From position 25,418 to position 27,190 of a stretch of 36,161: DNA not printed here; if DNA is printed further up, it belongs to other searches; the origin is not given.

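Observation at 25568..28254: Two-gene thiolase-superfamily complex with a catalytically dead HMGCS/PhlA-like scaffold fused to a cysteine-less DUF35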

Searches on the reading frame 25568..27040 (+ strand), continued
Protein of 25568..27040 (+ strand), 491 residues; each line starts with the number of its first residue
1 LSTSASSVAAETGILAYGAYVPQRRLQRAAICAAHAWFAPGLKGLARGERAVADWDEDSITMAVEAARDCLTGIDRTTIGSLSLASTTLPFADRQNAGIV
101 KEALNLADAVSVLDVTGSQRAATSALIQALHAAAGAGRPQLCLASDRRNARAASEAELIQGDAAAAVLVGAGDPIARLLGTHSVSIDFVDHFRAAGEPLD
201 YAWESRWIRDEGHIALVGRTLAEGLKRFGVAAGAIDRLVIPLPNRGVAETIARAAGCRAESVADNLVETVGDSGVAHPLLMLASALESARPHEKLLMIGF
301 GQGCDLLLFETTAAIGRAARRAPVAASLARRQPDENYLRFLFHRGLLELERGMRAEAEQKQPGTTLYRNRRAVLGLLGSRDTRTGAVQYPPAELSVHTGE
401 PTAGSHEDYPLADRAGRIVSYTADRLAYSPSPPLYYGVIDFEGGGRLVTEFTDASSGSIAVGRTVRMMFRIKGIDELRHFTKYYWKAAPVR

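Call 20: find_related_loci(query=window:25568-27040:+, collection=genome_contigs, flank=8000)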
Query window:25568-27040:+ (491 aa) in genome_contigs; peptide patterns used: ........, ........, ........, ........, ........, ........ (x = any residue, [..] = any of these).
578 stretches matched a pattern; 496 encode a relative of the query (tblastn E <= 1e-3); the best 80 are kept; 80 distinct loci.
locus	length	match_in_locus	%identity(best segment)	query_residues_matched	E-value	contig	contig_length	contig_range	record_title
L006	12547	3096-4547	88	8-491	0e+0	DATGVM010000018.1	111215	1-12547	MAG TPA_asm: Steroidobacteraceae bacterium isolate SMAG_U10556 k141_77490, whole genome shotgun sequence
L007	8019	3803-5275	81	1-491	0e+0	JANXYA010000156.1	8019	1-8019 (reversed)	MAG: Gammaproteobacteria bacterium isolate GL140_3_metabat_261_sub GL140_3_k141_535824, whole genome shotgun sequence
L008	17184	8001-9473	81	1-491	0e+0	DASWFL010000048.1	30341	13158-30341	MAG TPA_asm: Steroidobacteraceae bacterium isolate SMAG_U2788 k141_5717283, whole genome shotgun sequence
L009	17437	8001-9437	65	8-490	0e+0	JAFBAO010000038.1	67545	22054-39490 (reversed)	MAG: Caulobacteraceae bacterium isolate CP_BM_RX_R9_33 BM_RX_R9_k147_2129556, whole genome shotgun sequence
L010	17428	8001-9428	64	12-491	0e+0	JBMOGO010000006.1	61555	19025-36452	MAG: Polymorphobacter sp. isolate Deming_bin.304 contig746, whole genome shotgun sequence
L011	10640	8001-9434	61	10-491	0e+0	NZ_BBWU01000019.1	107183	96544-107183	Sphingomonas changbaiensis NBRC 104936, whole genome shotgun sequence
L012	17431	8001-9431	63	11-491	0e+0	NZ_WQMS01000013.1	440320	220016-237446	Sphingomonas horti strain MAH-20 GCM70011337_13, whole genome shotgun sequence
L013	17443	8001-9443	60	10-490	0e+0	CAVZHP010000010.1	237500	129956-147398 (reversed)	MAG: uncultured Alphaproteobacteria bacterium isolate MFD04651.bin.1.38 genome assembly, contig: contig_35062, whole gen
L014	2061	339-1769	60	11-491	0e+0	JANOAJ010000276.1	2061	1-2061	MAG: Sphingomonadales bacterium isolate VAR_18_metabat_321 VAR_18_k141_562505, whole genome shotgun sequence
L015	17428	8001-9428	62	11-490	0e+0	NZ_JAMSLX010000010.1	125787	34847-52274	Hephaestia sp. MAHUQ-44 GCM70023244_51, whole genome shotgun sequence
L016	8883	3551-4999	59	8-491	0e+0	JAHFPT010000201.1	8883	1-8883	MAG: Novosphingobium sp. isolate nzgw533 NODE_13112_length_8884_cov_4.265548, whole genome shotgun sequence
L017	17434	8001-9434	61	13-490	0e+0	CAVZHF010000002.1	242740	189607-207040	MAG: uncultured Alphaproteobacteria bacterium isolate MFD04651.bin.2.168 genome assembly, contig: contig_1051, whole gen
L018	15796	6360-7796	64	13-491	0e+0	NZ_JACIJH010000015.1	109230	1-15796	Sphingopyxis panaciterrulae strain DSM 27163 Ga0373341_15, whole genome shotgun sequence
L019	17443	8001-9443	59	10-491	0e+0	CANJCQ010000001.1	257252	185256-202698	MAG: Sphingomonadaceae bacterium isolate RH-23may17-1257 genome assembly, contig: RH-23may17-C174, whole genome shotgun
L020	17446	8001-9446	62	8-489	0e+0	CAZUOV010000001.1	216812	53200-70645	MAG TPA_asm: uncultured Novosphingobium sp. isolate binchicken_co173_161 genome assembly, contig: NODE_76_length_216812_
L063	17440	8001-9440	52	9-489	1e-160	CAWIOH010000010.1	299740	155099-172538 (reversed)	MAG: uncultured beta proteobacterium isolate MFD05442.bin.2.204 genome assembly, contig: contig_31458, whole genome shot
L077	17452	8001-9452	52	4-489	4e-151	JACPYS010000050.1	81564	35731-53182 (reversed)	MAG: Betaproteobacteria bacterium isolate NC_groundwater_869_Pr1_S2p5_64_25 Montesol18_S2p5_coassembly_scaffold_942551,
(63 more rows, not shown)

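Call 27: search_dna_similar(query=window:25568-27040:+, collection=plasmids, mode=protein, max_rows=40, max_evalue=1e-20)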
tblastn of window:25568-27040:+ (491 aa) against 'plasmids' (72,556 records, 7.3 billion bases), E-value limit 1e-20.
Records with a match: 32; places in all: 33; records where one place covers at least 80% of the query: 31.
Best place of each record, by identity: 60-80% 1; <60% 31.
By first word of the organism name: Sphingobium 10; Rhodococcus 8; Variovorax 2; Novosphingobium 2; Sphingopyxis 2; Sphingomonas 1; Azoarcus 1; Niveispirillum 1; Diaphorobacter 1; Tistrella 1; and 3 more.
By predicted mobility (MOB-suite, as given by PLSDB): non-mobilizable 24; mobilizable 7; conjugative 1.
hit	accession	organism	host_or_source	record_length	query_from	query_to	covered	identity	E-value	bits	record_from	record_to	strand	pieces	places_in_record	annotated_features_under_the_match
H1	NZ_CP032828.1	Sphingomonas paeninsulae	whole organism,soil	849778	11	486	97%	63.2%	4e-173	547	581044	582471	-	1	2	OB-fold domain-containing protein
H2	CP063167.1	Variovorax paradoxus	-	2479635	10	488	98%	49.3%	1e-122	402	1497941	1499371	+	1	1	OB-fold domain-containing protein | MaoC family dehydratase N-terminal domain-containing protein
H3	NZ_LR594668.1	Variovorax sp. SRS16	linuron-contaminated soil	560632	13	491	98%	48.3%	3e-119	392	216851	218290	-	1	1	3-oxoacyl-[acyl-carrier-protein] synthase III C-terminal ...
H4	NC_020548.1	Azoarcus sp. KH32C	-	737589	3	491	100%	45.2%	4e-105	351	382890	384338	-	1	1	3-oxoacyl-[acyl-carrier-protein] synthase III C-terminal ...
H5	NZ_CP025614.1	Niveispirillum cyanobacteriorum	sing cell,cyanobacterial aggregates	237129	13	489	97%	44.1%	9e-95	321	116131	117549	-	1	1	3-oxoacyl-[acyl-carrier-protein] synthase III C-terminal ...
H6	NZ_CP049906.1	Diaphorobacter sp. HDW4B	single bacterial strain,Hydrophilus ...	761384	4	490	99%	43.1%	5e-102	342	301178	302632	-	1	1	3-oxoacyl-[acyl-carrier-protein] synthase III C-terminal ...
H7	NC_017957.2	Tistrella mobilis KA081020-065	-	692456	13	490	97%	43.5%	2e-91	311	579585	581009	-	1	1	3-oxoacyl-[acyl-carrier-protein] synthase III C-terminal ...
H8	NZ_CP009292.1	Novosphingobium pentaromativorans US6-1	mud sediment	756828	10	491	98%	42.1%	6e-94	319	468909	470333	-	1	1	OB-fold domain-containing protein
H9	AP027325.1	Sphingobium sp. TomTYG46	-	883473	11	490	98%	41.5%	3e-93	317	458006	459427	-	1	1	hypothetical protein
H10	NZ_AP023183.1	Paraburkholderia sp. PGU19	Physopelta gutta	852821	13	491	98%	41.5%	5e-101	339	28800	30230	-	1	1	3-oxoacyl-[acyl-carrier-protein] synthase III C-terminal ...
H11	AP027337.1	Sphingobium sp. TomTYG72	-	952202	11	490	98%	41.0%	1e-92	315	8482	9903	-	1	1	hypothetical protein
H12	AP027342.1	Sphingobium sp. TomTYG74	-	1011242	11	490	98%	40.8%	9e-92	313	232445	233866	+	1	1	hypothetical protein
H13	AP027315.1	Sphingobium sp. TomMM15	-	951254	11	490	98%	40.4%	2e-93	317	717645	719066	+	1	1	hypothetical protein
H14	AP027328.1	Sphingobium sp. TomTYG64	-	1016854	11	490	98%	40.2%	3e-94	320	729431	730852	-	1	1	hypothetical protein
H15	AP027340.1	Sphingobium sp. TomTYG73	-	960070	11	490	98%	40.2%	3e-93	317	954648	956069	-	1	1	hypothetical protein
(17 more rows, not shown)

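Call 39: predict_structure(alignment_id=A1)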
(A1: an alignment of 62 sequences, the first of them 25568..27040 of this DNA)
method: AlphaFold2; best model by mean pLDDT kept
length: 491 residues; sequences in the alignment: 62
mean_pLDDT: 79.0   pTM: 0.84
mean pLDDT of the five models: 79.0, 75.2, 74.9, 74.7, 72.3
residues with pLDDT >= 90: 196; 70-90: 173; 50-70: 67; < 50: 55
segments of 3 or more residues with pLDDT < 50: 1-8, 344-370, 390-398, 400-404, 426-430
pLDDT, mean of each block of 10 residues (from residue 1): 42 95 91 79 86 89 95 91 91 81 86 86 95 89 90 80 97 95 82 67 63 84 95 96 87 93 93 94 95 95 92 88 82 76 44 33 37 54 56 40 51 84 58 73 79 80 90 70 83 63
secondary structure, 60 per line:
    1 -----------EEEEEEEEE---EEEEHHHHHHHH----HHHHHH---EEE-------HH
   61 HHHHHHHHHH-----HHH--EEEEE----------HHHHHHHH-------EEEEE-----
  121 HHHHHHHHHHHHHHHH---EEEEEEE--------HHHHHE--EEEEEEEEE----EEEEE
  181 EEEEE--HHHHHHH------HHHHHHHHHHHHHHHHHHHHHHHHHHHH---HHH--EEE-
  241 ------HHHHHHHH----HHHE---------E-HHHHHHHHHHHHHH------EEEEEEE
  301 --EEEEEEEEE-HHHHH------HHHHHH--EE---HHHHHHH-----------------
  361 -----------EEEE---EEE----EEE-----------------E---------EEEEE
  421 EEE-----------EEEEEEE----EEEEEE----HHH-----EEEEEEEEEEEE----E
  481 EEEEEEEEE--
elements in order: E12-20 E24-27 H28-35 H40-45 E49-51 H59-70 E81-85 H96-103 E111-115 H121-136 E140-146 H155-159 E163-171 E176-185 H188-194 H201-228 E237-239 H247-254 H274-287 E294-300 E303-311 H313-317 H324-329 H337-343 E372-375 E379-381 E386-388 E416-423 E435-441 E446-451 E464-475 E480-489

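Call 42: fold_search(model_id=the predicted structure, library=pdb)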
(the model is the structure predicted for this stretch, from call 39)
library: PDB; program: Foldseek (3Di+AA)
matches with E <= 10: 1191; with E <= 0.001: 801
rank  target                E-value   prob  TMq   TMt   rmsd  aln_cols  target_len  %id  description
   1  5m3k_A                2.2e-24  1.00  0.60  0.80   4.6       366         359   28  A multi-component acyltransferase PhlABC from Pseudomonas protegens (released 2017-12-20)
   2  9skh_C                2.5e-24  1.00  0.61  0.82   4.8       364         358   27  Biocatalytic Regioselective C-Formylation of Resorcinol Derivatives (released 2026-02-18)
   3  6esq_I                6.1e-24  1.00  0.61  0.85   4.4       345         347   22  Structure of the acetoacetyl-CoA thiolase/HMG-CoA synthase complex from Methanothermococcus thermolithotrophicus soake (released 2018-03-14)
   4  6et9_I                8.3e-24  1.00  0.61  0.85   4.5       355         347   21  Structure of the acetoacetyl-CoA-thiolase/HMG-CoA-synthase complex from Methanothermococcus thermolithotrophicus at 2. (released 2018-03-14)
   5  5mg5_A                9.3e-24  1.00  0.60  0.81   4.5       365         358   27  A multi-component acyltransferase PhlABC from Pseudomonas protegens soaked with the monoacetylphloroglucinol (MAPG) (released 2017-12-20)
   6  9skh_A                1.1e-23  1.00  0.60  0.81   4.8       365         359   26  Biocatalytic Regioselective C-Formylation of Resorcinol Derivatives (released 2026-02-18)
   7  6esq_J                2.3e-23  1.00  0.61  0.85   4.4       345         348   22  Structure of the acetoacetyl-CoA thiolase/HMG-CoA synthase complex from Methanothermococcus thermolithotrophicus soake (released 2018-03-14)
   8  9w96_A                1.5e-19  1.00  0.54  0.79   5.5       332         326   20  Crystal structure of BioZ C115S from Agrobacterium tumefaciens in complex with galutaryl-CoA (released 2025-10-29)
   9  2qo0_B                2.2e-19  1.00  0.49  0.72   8.0       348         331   22  Crystal structure of the complex between the A246F mutant of mycobacterium beta-ketoacyl-acyl carrier protein synthase (released 2008-05-06)
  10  6kue_A                3.6e-19  1.00  0.53  0.79   5.7       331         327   20  The structure of BioZ from Agrobacterium tumefaciens (released 2020-09-02)
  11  9w96_B                3.6e-19  1.00  0.53  0.78   5.5       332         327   20  Crystal structure of BioZ C115S from Agrobacterium tumefaciens in complex with galutaryl-CoA (released 2025-10-29)
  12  9vbt_B                5.1e-19  1.00  0.57  0.77   5.3       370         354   19  Cryo-EM structure of the multi-component acyltransferase complex MucABC from Streptococcus macacae at a stoichiometric (released 2026-02-11)
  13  3v4n_A                8.2e-19  1.00  0.55  0.69   5.6       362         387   20  The Biochemical and Structural Basis for Inhibition of Enterococcus faecalis HMG-CoA Synthatse, mvaS, by Hymeglusin (released 2012-04-25)
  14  8vdb_D                9.3e-19  1.00  0.52  0.77   4.9       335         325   18  Crystal structure of Bacillus subtilis FabHB, beta-ketoacyl carrier protein synthase III (released 2024-02-14)
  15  2ahb_A                1.3e-18  1.00  0.52  0.75   7.7       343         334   21  X-ray crystal structure of R46A,R161A mutant of Mycobacterium tuberculosis FabH (released 2005-08-23)
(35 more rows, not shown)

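Call 45: search_protein_families(library=pfam, proteins=[L063:8001-9440:+, L077:8001-9452:+, L001:10001-11467:+, L001:8252-9154:+, L001:9159-10001:+, L004:12684-13847:+, L001:12733-13947:+], max_evalue=0.01)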
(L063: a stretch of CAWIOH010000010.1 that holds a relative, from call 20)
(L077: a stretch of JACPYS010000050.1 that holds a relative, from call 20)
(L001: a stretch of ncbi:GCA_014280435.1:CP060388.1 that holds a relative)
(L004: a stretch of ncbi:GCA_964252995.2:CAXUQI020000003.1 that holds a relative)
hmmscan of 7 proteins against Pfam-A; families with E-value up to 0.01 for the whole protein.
L063:8001-9440:+ (480 aa): 4 families
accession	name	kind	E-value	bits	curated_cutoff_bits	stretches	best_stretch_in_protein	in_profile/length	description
PF08541.16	ACP_syn_III_C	-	6.9e-09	36.2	26.6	1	216-295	1-81/90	3-Oxoacyl-[acyl-carrier-protein (ACP)] synthase III C terminal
PF01796.24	OB_ChsH2_C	-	7.9e-09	35.8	27.1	1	404-461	5-65/65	ChsH2, C-terminal OB-fold domain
PF12172.15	zf-ChsH2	-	2.1e-07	31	23.2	1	366-391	8-31/37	ChsH2, rubredoxin-like zinc ribbon domain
PF14952.11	zf-tcix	-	0.0085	16.1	31.2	0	371-394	12-35/42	Putative treble-clef, zinc-finger, Zn-binding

L077:8001-9452:+ (484 aa): 3 families
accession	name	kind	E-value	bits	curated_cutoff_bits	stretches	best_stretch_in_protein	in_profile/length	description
PF01796.24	OB_ChsH2_C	-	1.6e-11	44.4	27.1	1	410-465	7-65/65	ChsH2, C-terminal OB-fold domain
PF08541.16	ACP_syn_III_C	-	1.1e-08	35.6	26.6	1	220-299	1-81/90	3-Oxoacyl-[acyl-carrier-protein (ACP)] synthase III C terminal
PF12172.15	zf-ChsH2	-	8e-06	26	23.2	1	371-395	9-31/37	ChsH2, rubredoxin-like zinc ribbon domain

L001:10001-11467:+ (489 aa): 3 families
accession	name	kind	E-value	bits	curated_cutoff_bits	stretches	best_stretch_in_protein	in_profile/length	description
PF01796.24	OB_ChsH2_C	-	1.9e-07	31.3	27.1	1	406-462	6-65/65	ChsH2, C-terminal OB-fold domain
PF08541.16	ACP_syn_III_C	-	2e-06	28.3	26.6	1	222-296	6-81/90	3-Oxoacyl-[acyl-carrier-protein (ACP)] synthase III C terminal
PF12172.15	zf-ChsH2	-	0.00084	19.5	23.2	1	368-384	9-25/37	ChsH2, rubredoxin-like zinc ribbon domain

L001:8252-9154:+ (301 aa): 4 families
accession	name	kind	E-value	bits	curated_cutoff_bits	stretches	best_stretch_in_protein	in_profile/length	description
PF00106.31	adh_short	-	7.9e-42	143.4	26.6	1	5-192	1-179/195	short chain dehydrogenase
PF13561.12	adh_short_C2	-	3.2e-38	132.1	27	1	11-246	1-231/236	Enoyl-(Acyl carrier protein) reductase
PF08659.16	KR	-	1.2e-21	77.9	22.6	1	8-166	4-153/180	KR domain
PF02737.24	3HCDH_N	-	0.002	18.5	22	1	7-147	2-137/180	3-hydroxyacyl-CoA dehydrogenase, NAD binding domain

L001:9159-10001:+ (281 aa): 4 families
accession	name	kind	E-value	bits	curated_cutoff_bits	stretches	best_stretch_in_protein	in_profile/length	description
PF01575.25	MaoC_dehydratas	-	7.2e-29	100.3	27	1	158-268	7-117/123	MaoC like domain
PF22622.2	MFE-2_hydrat-2_N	-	3.1e-19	69.5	27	1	19-138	2-130/130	MFE-2 hydratase 2 N-terminal domain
PF13452.11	FAS1_DH_region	-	4e-05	24.2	22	0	45-129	47-131/132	FAS1-like, dehydratase domain region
PF05732.17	RepL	-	0.0067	16.4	20.3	1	110-142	72-104/164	Firmicute plasmid replication protein (RepL)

L004:12684-13847:+ (388 aa): 6 families
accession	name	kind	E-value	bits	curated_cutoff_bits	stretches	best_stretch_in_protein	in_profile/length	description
PF00441.29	Acyl-CoA_dh_1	-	3.6e-46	157.5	22.4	1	233-382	1-150/150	Acyl-CoA dehydrogenase, C-terminal domain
PF02770.24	Acyl-CoA_dh_M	-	1.5e-27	96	33.3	1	123-220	1-97/97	Acyl-CoA dehydrogenase, middle domain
PF02771.21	Acyl-CoA_dh_N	-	5.8e-25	88.3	22.9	1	14-119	7-112/113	Acyl-CoA dehydrogenase, N-terminal domain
PF08028.16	Acyl-CoA_dh_2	-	2.6e-19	70.3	22.7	1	249-369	2-132/134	Acyl-CoA dehydrogenase, C-terminal domain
PF22924.1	ACOX_C_alpha1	-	1.1e-06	29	27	1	308-382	95-169/169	Acyl-CoA oxidase, C-alpha1 domain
PF11794.13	HpaB_N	-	0.0028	17.8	35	1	150-198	179-227/270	4-hydroxyphenylacetate 3-hydroxylase N terminal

L001:12733-13947:+ (405 aa): 1 family
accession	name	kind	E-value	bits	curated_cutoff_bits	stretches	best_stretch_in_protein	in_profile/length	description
PF02515.22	CoA_transf_3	-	3.8e-58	197.8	23.3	1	5-378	1-366/366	CoA-transferase family III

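Call 59: get_annotated_region(hit=H1, flank=9000)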
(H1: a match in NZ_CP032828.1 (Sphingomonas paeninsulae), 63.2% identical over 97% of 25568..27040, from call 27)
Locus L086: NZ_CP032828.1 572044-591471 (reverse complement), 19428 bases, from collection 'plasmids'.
description: Sphingomonas paeninsulae strain YZ-8 plasmid unnamed1, complete sequence
organism: Sphingomonas paeninsulae (NCBI taxid 2319844)
taxonomy: Bacteria; Pseudomonadota; Alphaproteobacteria; Sphingomonadales; Sphingomonadaceae; Sphingomonas; Sphingomonas paeninsulae
host: -; source: whole organism,soil; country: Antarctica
typing (MOB-suite, as given by PLSDB): non-mobilizable
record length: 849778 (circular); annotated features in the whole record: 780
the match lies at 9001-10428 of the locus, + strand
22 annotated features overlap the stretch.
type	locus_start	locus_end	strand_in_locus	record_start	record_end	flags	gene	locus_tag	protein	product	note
CDS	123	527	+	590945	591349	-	-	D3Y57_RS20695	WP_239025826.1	hypothetical protein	-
CDS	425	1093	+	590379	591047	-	radC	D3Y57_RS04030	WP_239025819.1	DNA repair protein RadC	GO:0006281 - DNA repair [Evidence IEA]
CDS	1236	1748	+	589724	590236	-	-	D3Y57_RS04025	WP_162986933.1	winged helix DNA-binding protein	GO:0006355 - regulation of DNA-templated transcription [Evidence IEA]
CDS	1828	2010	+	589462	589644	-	-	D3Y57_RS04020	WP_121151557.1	hypothetical protein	-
CDS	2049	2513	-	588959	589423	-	-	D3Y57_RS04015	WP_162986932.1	hypothetical protein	-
CDS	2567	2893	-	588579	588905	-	-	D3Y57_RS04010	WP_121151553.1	helix-turn-helix domain-containing protein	-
CDS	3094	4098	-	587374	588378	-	-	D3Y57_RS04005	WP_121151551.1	aldo/keto reductase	-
CDS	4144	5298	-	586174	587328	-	-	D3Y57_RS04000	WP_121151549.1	acyl-CoA dehydrogenase family protein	-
CDS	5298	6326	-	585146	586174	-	-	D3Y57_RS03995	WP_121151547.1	acyl-CoA dehydrogenase family protein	-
CDS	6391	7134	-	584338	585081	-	-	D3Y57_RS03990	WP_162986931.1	helix-turn-helix domain-containing protein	GO:0006355 - regulation of DNA-templated transcription [Evidence IEA]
CDS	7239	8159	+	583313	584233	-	-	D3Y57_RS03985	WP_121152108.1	SDR family NAD(P)-dependent oxidoreductase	-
CDS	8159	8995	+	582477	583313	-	-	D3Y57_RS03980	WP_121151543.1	MaoC family dehydratase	-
CDS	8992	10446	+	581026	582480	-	-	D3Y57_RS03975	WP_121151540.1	OB-fold domain-containing protein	-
CDS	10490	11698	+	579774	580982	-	-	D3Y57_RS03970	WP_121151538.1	acetyl-CoA acetyltransferase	-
CDS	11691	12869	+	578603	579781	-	-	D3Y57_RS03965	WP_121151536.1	acyl-CoA dehydrogenase family protein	-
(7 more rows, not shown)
